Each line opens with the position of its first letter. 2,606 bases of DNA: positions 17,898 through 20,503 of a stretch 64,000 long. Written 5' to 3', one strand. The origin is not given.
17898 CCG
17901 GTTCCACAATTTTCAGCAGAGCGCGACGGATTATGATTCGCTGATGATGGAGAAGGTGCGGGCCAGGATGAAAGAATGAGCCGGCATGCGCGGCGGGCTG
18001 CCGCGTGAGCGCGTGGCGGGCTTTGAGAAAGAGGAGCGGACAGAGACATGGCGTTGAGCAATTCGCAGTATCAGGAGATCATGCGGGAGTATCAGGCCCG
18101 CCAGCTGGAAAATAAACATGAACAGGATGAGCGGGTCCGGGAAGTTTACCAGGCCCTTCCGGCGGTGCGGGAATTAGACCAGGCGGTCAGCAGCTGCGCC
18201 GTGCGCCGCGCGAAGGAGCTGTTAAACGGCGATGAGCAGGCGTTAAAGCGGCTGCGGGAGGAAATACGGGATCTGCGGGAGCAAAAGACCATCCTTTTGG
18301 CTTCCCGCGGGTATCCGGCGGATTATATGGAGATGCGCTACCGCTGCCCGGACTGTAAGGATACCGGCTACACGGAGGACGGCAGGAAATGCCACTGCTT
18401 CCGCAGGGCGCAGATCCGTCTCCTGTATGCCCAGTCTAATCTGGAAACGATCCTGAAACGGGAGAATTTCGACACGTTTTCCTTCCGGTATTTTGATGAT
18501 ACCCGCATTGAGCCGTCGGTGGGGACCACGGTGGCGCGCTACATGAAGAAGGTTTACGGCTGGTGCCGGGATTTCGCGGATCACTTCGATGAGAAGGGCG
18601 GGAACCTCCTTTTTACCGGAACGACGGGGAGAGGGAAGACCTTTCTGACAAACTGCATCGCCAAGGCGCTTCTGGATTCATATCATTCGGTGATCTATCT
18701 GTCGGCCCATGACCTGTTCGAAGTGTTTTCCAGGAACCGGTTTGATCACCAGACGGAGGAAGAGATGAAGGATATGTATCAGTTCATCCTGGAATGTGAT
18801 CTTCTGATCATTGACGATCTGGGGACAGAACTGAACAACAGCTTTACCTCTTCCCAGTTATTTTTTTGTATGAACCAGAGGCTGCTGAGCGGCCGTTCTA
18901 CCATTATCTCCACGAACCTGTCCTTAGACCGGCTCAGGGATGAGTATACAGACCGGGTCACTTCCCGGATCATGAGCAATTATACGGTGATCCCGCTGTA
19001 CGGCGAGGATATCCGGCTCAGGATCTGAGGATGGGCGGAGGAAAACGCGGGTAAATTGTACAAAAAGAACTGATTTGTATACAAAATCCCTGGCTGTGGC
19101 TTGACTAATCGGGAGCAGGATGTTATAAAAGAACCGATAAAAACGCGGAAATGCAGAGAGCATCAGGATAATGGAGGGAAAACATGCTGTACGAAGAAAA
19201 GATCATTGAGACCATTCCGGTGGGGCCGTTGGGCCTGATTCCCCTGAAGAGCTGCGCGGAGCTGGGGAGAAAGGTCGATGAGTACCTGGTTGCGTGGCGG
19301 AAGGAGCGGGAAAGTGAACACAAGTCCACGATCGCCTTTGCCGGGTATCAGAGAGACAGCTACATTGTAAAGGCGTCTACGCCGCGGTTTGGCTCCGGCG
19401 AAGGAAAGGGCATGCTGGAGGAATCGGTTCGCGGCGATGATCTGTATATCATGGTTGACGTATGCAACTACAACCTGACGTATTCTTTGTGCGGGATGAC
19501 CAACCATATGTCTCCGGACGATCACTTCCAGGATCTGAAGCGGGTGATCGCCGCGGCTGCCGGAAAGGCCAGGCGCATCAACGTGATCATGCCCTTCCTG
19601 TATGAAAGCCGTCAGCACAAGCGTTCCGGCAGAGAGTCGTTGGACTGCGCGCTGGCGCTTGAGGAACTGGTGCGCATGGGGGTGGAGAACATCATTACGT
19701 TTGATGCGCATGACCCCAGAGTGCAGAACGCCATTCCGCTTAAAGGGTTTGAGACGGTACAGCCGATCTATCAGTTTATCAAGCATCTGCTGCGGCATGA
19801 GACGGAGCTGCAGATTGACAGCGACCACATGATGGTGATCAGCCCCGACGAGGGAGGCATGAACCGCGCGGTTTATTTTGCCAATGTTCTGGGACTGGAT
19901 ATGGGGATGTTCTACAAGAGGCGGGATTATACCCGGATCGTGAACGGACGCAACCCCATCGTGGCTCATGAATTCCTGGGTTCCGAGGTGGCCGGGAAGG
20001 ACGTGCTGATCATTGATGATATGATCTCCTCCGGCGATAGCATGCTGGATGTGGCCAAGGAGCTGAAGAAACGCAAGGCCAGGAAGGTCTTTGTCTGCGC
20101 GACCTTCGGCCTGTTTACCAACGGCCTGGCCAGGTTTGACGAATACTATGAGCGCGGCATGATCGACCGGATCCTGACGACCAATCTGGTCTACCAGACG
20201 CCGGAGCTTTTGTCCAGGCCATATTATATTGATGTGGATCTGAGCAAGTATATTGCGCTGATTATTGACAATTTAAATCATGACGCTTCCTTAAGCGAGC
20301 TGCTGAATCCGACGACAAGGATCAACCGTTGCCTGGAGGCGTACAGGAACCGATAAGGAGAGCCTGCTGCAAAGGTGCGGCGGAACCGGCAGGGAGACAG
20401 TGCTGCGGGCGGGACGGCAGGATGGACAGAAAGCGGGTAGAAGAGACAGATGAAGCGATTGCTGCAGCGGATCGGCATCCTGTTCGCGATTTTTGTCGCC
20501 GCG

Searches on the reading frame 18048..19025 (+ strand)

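Call 11: search_protein_families(library=pfam, proteins=[window:18048-19025:+], max_evalue=0.00001)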
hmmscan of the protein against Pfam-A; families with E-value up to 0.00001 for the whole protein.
window:18048-19025:+ (326 aa): 2 families
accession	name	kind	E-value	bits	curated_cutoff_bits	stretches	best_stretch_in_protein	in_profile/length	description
PF01695.23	IstB_IS21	-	4.5e-14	53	24.1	1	180-325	88-233/238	IstB-like ATP binding protein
PF00308.24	Bac_DnaA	-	3.9e-09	37.3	23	1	176-309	26-156/162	Bacterial DnaA ATPAse domain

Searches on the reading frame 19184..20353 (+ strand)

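Call 12: search_protein_families(library=pfam, proteins=[window:19184-20353:+], max_evalue=0.00001)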
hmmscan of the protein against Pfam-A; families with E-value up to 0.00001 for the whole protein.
window:19184-20353:+ (390 aa): 3 families
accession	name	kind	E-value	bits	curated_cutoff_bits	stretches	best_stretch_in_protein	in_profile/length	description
PF13793.12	Pribosyltran_N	-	1.1e-18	67.7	25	1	18-166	3-117/117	N-terminal domain of ribose phosphate pyrophosphokinase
PF00156.33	Pribosyltran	-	7e-13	48.6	26.3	1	193-308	9-124/158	Phosphoribosyl transferase domain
PF14572.12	Pribosyl_synth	-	3e-12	47.3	27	1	267-374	79-183/184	Phosphoribosyl synthetase-associated domain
